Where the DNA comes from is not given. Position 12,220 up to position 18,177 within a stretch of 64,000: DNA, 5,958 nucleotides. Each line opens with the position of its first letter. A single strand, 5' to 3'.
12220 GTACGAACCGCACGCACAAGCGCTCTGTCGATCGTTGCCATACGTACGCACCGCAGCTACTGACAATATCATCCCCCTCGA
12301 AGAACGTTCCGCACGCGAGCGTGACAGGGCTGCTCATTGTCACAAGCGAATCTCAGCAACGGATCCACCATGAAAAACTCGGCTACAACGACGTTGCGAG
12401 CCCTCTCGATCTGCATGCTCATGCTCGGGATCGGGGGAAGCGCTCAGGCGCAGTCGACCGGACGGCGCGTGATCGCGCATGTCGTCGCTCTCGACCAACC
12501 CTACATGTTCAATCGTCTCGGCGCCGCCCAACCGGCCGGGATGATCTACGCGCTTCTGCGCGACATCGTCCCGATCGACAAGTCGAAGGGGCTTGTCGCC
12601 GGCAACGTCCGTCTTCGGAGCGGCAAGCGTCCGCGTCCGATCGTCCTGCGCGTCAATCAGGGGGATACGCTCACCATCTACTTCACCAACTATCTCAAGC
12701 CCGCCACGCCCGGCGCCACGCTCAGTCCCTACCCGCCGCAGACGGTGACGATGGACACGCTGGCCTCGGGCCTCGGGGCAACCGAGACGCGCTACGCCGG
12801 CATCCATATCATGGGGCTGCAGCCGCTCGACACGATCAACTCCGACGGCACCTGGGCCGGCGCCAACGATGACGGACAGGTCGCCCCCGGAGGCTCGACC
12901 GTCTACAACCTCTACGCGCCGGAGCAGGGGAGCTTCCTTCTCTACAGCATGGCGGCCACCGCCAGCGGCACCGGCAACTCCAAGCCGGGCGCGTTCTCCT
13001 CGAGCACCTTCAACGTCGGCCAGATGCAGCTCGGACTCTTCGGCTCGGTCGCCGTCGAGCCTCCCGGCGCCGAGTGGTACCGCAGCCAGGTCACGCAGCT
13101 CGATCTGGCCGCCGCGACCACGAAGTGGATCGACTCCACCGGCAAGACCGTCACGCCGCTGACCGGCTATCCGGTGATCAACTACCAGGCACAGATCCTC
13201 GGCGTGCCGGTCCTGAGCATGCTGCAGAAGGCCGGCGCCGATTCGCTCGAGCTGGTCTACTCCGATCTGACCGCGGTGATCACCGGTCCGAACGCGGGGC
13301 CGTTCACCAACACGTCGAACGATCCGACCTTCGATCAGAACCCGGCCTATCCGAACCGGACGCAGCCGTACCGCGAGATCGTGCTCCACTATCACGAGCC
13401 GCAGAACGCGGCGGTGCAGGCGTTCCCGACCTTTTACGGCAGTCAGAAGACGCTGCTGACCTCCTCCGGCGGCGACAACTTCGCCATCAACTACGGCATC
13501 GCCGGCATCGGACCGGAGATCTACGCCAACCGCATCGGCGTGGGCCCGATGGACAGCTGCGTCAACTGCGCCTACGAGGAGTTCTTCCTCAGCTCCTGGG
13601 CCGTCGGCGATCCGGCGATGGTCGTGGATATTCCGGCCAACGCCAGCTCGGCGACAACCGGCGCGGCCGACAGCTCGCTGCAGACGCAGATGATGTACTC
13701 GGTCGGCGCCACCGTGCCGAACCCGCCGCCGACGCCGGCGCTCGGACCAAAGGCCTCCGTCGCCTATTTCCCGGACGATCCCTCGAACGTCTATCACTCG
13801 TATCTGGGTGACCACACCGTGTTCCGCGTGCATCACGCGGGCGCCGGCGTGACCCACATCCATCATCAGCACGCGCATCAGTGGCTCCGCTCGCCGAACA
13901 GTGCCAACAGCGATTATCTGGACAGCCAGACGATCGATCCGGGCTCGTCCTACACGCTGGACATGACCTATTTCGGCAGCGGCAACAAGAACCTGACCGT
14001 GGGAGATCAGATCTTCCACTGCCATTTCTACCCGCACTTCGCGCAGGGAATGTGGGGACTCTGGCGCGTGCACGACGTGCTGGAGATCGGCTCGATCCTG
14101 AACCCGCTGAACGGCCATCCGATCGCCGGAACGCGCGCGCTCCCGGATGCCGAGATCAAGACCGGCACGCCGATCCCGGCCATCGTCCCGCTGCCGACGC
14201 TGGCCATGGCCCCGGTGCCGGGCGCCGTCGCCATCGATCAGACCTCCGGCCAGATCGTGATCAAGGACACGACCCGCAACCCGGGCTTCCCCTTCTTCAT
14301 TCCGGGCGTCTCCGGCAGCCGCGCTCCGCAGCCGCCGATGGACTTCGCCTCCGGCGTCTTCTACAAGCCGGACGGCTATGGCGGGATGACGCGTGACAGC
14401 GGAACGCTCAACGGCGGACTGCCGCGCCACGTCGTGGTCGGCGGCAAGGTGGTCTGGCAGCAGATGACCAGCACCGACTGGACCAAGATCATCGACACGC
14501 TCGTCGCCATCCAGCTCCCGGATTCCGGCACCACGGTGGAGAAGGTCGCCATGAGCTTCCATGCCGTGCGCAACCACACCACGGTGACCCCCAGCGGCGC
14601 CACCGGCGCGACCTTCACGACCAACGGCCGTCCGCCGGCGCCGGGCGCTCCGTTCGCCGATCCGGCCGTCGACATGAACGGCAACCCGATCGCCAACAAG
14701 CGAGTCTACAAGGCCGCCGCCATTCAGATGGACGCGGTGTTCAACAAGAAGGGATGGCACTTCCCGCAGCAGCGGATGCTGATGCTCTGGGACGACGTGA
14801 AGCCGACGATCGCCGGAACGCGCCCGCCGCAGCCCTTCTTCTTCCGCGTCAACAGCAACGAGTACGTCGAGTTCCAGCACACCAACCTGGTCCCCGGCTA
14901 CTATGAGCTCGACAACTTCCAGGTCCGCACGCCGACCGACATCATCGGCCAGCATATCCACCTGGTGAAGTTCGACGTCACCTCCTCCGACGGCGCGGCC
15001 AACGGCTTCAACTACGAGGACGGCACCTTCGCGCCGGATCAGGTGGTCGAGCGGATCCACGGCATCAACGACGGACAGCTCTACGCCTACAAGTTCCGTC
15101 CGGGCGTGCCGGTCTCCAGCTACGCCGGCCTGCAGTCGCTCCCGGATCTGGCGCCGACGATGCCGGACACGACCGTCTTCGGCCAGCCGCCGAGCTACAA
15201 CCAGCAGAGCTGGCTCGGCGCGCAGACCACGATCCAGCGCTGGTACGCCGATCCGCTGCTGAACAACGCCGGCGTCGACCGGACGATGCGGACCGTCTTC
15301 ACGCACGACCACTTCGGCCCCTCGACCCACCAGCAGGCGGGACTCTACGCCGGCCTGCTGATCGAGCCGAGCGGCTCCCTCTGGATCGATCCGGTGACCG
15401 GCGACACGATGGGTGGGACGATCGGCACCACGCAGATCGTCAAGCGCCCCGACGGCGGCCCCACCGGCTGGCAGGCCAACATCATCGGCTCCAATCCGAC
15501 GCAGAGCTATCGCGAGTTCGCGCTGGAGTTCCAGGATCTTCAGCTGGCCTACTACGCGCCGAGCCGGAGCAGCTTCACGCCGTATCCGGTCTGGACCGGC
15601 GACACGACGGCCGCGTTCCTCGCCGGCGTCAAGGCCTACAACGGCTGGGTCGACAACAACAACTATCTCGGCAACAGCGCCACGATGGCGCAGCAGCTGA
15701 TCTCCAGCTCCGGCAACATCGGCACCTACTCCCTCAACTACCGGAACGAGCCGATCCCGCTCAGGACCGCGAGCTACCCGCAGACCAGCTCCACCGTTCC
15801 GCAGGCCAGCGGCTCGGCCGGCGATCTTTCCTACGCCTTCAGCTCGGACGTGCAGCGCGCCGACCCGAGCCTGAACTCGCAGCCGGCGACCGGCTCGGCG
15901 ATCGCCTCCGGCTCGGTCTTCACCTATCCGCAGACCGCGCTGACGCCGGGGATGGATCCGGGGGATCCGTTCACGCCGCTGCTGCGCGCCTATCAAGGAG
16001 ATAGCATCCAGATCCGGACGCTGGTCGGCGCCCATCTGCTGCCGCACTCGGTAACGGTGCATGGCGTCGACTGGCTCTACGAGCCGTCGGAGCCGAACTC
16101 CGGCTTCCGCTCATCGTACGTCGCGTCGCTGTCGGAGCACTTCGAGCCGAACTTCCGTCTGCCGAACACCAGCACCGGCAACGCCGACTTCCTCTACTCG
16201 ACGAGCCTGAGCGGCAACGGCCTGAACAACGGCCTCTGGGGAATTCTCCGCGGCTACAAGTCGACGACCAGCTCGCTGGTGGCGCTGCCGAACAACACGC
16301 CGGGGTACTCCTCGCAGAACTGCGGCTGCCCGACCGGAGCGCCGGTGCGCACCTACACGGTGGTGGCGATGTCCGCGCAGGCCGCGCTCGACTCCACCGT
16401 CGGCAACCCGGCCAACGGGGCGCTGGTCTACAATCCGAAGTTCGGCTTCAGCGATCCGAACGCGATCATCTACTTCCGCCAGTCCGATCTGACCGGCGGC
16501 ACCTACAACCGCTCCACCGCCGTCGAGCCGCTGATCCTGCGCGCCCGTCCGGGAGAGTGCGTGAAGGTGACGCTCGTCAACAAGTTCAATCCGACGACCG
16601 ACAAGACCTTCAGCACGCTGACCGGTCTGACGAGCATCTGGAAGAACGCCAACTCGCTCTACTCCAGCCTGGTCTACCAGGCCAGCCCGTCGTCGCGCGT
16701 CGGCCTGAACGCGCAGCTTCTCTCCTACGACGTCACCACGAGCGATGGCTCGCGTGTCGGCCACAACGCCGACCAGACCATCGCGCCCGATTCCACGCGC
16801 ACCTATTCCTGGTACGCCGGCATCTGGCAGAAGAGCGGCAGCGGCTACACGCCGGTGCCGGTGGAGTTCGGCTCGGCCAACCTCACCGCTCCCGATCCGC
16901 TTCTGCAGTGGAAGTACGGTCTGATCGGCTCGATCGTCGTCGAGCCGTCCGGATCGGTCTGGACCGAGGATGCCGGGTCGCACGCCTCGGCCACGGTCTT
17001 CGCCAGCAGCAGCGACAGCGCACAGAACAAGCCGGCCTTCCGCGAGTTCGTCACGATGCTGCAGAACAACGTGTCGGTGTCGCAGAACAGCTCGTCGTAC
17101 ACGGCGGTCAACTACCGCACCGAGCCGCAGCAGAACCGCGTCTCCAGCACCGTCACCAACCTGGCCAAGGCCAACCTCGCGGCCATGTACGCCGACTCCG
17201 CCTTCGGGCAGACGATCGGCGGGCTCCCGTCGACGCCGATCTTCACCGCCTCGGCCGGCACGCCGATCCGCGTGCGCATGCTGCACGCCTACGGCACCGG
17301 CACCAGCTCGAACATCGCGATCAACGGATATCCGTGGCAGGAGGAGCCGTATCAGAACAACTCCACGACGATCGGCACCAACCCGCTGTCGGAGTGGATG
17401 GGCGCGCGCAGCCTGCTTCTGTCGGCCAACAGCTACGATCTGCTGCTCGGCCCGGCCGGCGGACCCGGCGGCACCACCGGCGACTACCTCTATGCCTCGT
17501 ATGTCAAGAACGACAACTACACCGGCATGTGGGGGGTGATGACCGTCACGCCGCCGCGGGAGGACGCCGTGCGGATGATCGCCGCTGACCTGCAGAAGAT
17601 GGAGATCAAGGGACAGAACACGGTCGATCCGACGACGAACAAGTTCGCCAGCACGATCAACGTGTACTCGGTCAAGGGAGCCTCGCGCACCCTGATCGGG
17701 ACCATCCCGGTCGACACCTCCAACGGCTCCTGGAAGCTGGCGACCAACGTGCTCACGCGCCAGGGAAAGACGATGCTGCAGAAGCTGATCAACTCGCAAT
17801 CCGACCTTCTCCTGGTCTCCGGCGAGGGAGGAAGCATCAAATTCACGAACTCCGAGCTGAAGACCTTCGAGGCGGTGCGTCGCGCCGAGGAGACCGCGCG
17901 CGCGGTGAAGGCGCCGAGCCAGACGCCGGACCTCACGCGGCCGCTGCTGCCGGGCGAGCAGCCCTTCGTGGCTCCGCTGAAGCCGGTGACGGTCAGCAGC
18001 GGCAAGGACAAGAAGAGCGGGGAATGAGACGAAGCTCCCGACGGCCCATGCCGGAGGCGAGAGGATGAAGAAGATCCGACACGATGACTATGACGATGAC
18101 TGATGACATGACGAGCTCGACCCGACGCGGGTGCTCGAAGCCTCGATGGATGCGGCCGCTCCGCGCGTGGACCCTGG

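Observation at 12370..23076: Giant (1,885-aa) secreted multicopper oxidase with a dedicated copper-delivery/electron-transfer gene set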

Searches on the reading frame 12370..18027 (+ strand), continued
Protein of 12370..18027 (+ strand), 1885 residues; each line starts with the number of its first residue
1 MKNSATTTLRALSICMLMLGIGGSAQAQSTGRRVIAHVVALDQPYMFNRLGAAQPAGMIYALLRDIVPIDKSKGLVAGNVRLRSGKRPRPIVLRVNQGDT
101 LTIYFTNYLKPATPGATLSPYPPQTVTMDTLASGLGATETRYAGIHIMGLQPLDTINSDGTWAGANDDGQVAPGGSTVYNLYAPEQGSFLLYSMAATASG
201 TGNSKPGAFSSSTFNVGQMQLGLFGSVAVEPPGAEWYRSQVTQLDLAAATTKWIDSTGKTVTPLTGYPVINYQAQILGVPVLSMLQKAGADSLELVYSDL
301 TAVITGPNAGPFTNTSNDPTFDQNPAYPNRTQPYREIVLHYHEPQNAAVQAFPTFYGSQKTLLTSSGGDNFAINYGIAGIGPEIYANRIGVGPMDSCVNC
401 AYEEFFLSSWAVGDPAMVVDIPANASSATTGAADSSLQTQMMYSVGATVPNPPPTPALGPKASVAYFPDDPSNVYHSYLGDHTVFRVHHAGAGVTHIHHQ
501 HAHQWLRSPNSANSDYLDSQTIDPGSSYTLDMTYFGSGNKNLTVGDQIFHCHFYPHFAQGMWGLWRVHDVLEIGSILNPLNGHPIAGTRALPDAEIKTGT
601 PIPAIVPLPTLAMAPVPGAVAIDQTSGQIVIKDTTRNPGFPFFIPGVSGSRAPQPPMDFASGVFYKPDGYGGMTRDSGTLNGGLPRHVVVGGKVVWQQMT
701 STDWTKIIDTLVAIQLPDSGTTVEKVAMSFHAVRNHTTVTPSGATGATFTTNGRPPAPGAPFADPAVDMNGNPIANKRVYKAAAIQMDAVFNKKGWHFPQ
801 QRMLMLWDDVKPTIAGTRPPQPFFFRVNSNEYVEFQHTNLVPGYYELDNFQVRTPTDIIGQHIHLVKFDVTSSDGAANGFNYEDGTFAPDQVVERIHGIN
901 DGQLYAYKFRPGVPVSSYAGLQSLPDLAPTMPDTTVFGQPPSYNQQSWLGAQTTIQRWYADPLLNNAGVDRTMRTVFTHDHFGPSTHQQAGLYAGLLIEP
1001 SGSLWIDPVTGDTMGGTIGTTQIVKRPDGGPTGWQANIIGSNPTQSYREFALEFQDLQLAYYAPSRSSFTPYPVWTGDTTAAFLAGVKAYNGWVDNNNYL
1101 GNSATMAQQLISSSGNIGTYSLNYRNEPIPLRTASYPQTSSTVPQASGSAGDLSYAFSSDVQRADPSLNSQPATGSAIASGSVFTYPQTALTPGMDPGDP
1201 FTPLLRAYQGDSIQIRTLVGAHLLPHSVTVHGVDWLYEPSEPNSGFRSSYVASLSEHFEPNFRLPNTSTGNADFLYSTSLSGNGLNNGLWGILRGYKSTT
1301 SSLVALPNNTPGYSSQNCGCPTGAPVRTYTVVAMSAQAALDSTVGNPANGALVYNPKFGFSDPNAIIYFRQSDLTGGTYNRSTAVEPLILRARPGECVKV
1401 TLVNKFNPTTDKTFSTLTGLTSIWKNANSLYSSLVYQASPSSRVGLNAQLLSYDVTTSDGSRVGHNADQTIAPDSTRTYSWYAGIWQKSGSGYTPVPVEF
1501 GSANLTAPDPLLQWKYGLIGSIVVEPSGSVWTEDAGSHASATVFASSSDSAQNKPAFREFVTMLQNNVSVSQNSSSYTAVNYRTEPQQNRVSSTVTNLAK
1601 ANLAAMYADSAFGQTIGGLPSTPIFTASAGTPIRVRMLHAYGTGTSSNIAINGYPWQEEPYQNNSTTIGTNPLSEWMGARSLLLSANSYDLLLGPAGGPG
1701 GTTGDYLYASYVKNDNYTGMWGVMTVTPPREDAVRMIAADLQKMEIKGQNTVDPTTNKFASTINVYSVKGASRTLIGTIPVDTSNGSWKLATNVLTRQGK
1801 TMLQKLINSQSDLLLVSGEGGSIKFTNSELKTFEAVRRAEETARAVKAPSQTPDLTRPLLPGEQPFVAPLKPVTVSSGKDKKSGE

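Call 82: search_dna_similar(query=window:12370-18027:+, collection=plasmids, mode=protein, max_rows=15)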
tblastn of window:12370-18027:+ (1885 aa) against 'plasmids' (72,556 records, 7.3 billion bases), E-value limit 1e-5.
Records with a match: 32; places in all: 45; records where one place covers at least 80% of the query: 1.
Best place of each record, by identity: <60% 32.
By first word of the organism name: Paracoccus 8; Priestia 4; Bacillus 2; Pseudonocardia 2; Indioceanicola 1; Sphingobium 1; Roseomonas 1; Rubrobacter 1; Shinella 1; Methylobacterium 1; and 10 more.
By predicted mobility (MOB-suite, as given by PLSDB): non-mobilizable 27; mobilizable 3; conjugative 2.
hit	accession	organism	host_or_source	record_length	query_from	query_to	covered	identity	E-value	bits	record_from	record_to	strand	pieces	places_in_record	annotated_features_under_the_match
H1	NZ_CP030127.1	Indioceanicola profundi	sediment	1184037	22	1563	82%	41.9%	0e+0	1061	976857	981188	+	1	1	none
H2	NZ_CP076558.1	Sphingobium xenophagum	bacteria,La Roche-Posay thermal water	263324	26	1296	67%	34.5%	4e-176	604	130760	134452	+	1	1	hypothetical protein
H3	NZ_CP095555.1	Roseomonas gilardii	single cell,blood and other clinical ...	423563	34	1294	65%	34.5%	2e-161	637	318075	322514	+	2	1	hypothetical protein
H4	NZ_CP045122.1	Rubrobacter marinus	single pure culture,marine sediment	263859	38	1511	63%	31.2%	5e-59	468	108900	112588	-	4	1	hypothetical protein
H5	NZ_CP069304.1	Shinella sp. PSBB067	monoisolate,Minnesota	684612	32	1061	52%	33.4%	3e-87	540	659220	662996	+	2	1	hypothetical protein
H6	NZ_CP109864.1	Paracoccus aminovorans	bacteria,human fecal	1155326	25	1061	53%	32.8%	8e-85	518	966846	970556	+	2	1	record has no annotation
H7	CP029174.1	Methylobacterium sp. DM1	-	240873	24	1001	49%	34.8%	6e-90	524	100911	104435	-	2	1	hypothetical protein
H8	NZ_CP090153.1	Roseivivax marinus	Bathymodiolus marisindicus,single cell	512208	29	1008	48%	35.7%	2e-80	504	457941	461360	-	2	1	hypothetical protein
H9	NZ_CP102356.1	Paracoccus sp. SMMA_5_TC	pure culture,Lotus pond, a sulfur-borax ...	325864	24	1007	51%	33.3%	7e-79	495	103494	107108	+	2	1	hypothetical protein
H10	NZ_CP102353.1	Paracoccus sp. SMMA_5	pure culture,Lotus pond, a sulfur-borax ...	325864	24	1007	51%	33.3%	7e-79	495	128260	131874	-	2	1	hypothetical protein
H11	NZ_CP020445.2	Paracoccus yeei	Homo sapiens,Urine suprapubic aspirate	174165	20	1068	46%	35.1%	6e-81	495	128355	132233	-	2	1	hypothetical protein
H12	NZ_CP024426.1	Paracoccus yeei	Homo sapiens,single cell,skin swab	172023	20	1068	46%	35.0%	2e-80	494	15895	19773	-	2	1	hypothetical protein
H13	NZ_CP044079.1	Paracoccus yeei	Homo sapiens,clinical isolate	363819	29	1068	46%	35.1%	2e-80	494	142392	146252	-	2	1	hypothetical protein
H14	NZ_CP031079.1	Paracoccus yeei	Homo sapiens,single cell,eye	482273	29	1068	46%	35.0%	4e-80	492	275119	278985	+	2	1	hypothetical protein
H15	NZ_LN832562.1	Paracoccus aminovorans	-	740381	25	1061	47%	34.3%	2e-81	505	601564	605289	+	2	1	hypothetical protein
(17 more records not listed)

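Call 83: get_annotated_region(hit=H1, flank=9000)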
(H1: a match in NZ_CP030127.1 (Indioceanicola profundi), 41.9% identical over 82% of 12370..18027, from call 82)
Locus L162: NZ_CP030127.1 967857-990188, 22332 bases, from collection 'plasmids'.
description: Indioceanicola profundi strain SCSIO 08040 plasmid unnamed1, complete sequence
organism: Indioceanicola profundi (NCBI taxid 2220096)
taxonomy: Bacteria; Pseudomonadota; Alphaproteobacteria; Rhodospirillales; Azospirillaceae; Indioceanicola; Indioceanicola profundi
host: -; source: sediment; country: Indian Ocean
typing (MOB-suite, as given by PLSDB): non-mobilizable
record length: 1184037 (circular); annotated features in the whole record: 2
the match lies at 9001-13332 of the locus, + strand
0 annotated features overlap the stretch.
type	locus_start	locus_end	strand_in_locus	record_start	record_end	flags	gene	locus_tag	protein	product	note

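Call 93: search_protein_families(library=pfam, proteins=[L026:20776-22302:+, L040:2245-3654:+, L038:1329-2891:+, L025:6830-8935:+], max_evalue=0.001)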
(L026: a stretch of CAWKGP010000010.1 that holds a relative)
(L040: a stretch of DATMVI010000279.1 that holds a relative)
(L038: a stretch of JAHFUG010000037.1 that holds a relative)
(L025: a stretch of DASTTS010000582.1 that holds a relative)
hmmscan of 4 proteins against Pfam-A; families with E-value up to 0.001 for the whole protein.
L026:20776-22302:+ (508 aa): 6 families
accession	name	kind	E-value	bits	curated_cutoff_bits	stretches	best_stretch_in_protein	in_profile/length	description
PF13462.12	Thioredoxin_4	-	8.1e-33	114.4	23.2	1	333-492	2-164/165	Thioredoxin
PF01323.26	DSBA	-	3.1e-19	69.9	25.6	1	347-481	1-179/191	DSBA-like thioredoxin domain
PF13624.11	SurA_N_3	-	1.2e-09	38.7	27.2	1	5-118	12-121/162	SurA-like N-terminal domain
PF13098.12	Thioredoxin_2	-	1.6e-05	25.6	27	1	344-478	5-85/104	Thioredoxin-like domain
PF13623.11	SurA_N_2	-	0.00017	21.9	28.5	0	48-130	42-131/145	SurA-like N-terminal domain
PF13145.12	Rotamase_2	-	0.00031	22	27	0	120-189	1-76/121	PPIC-type PPIASE domain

L040:2245-3654:+ (469 aa): 10 families
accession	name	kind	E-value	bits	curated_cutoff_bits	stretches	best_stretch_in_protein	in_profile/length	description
PF00158.32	Sigma54_activat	-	1.8e-67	226.7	20.2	1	147-313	1-167/168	Sigma-54 interaction domain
PF00072.30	Response_reg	-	9.2e-28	97.1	30.2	1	9-114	1-106/111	Response regulator receiver domain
PF25601.1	AAA_lid_14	-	9.6e-26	89.9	27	1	319-397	1-79/87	AAA+ ATPase lid domain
PF14532.12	Sigma54_activ_2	-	7.2e-23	81.8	25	1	148-318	1-138/138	Sigma-54 interaction domain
PF02954.25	HTH_8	-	2.2e-15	56.6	22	1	409-450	1-42/42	Bacterial regulatory protein, Fis family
PF07728.20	AAA_5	-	2.5e-07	31.2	22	1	171-292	2-127/139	AAA domain (dynein-related subfamily)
PF13556.12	HTH_30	-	3e-06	27.4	27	1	419-449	5-35/59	PucR C-terminal helix-turn-helix domain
PF07726.17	AAA_3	-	5.7e-05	23.4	27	1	171-288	2-111/131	ATPase family associated with various cellular activities (AAA)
PF01078.27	Mg_chelatase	-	0.00016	21.6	20.3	0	226-289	93-158/207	Magnesium chelatase, subunit ChlI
PF13384.12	HTH_23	-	0.00054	20.1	24.6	0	411-450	3-41/50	Homeodomain-like domain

L038:1329-2891:+ (520 aa): 10 families
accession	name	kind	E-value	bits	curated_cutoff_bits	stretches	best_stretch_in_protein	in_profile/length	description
PF00072.30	Response_reg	-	9.6e-24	84.1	30.2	1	4-113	1-110/111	Response regulator receiver domain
PF02518.31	HATPase_c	-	1.4e-22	80.7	26.4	1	410-510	2-108/111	Histidine kinase-, DNA gyrase B-, and HSP90-like ATPase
PF08448.16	PAS_4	-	1.1e-12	48.6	23.1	1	163-276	2-109/110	PAS fold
PF00512.31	HisKA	-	3.3e-11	43.5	26.9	1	298-361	2-62/66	His Kinase A (phospho-acceptor) domain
PF13426.13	PAS_9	-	5.3e-11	43.2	27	1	170-274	4-103/103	PAS domain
PF00989.32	PAS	-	1e-08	35.6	22.6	1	164-272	9-113/113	PAS fold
PF14501.12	HATPase_c_5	-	0.00019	21.7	22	0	413-497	5-88/102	GHKL domain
PF10090.15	HPTransfase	-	0.0003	21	22.9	1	419-458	37-76/123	Histidine phosphotransferase C-terminal domain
PF13581.12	HATPase_c_2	-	0.00047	20.6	27.4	0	419-482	41-105/127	Histidine kinase-like ATPase domain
PF13589.12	HATPase_c_3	-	0.00054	20.4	25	0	413-467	2-55/137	Histidine kinase-, DNA gyrase B-, and HSP90-like ATPase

L025:6830-8935:+ (701 aa): 0 families

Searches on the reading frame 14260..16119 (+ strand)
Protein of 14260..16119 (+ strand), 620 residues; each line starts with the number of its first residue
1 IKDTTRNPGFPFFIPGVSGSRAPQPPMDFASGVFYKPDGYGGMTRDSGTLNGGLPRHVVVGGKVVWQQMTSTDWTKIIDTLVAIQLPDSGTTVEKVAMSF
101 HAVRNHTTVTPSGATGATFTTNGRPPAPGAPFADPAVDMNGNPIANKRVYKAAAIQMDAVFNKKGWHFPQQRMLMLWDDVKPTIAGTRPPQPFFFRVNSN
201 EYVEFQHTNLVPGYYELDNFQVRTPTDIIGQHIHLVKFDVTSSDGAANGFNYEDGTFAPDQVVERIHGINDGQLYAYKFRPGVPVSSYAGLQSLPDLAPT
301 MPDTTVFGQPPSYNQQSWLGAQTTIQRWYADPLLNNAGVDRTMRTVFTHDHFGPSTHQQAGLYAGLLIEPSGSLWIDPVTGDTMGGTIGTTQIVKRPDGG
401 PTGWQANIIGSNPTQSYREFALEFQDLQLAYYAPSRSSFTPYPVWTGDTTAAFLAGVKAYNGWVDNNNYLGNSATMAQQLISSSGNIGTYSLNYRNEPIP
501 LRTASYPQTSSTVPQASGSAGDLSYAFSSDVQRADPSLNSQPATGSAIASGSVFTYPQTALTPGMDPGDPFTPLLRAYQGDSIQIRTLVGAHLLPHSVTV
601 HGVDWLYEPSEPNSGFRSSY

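Call 78: search_protein_families(library=ncbifam, proteins=[window:14260-16119:+], max_evalue=0.001)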
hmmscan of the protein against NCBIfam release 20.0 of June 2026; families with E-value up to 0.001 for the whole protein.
window:14260-16119:+ (620 aa): 1 family
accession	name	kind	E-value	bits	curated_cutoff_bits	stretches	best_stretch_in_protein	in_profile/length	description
NF041487.1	copper_ox_MnxG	equivalog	5.5e-140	467.9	3100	2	146-619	821-1299/1894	manganese-oxidizing multicopper oxidase MnxG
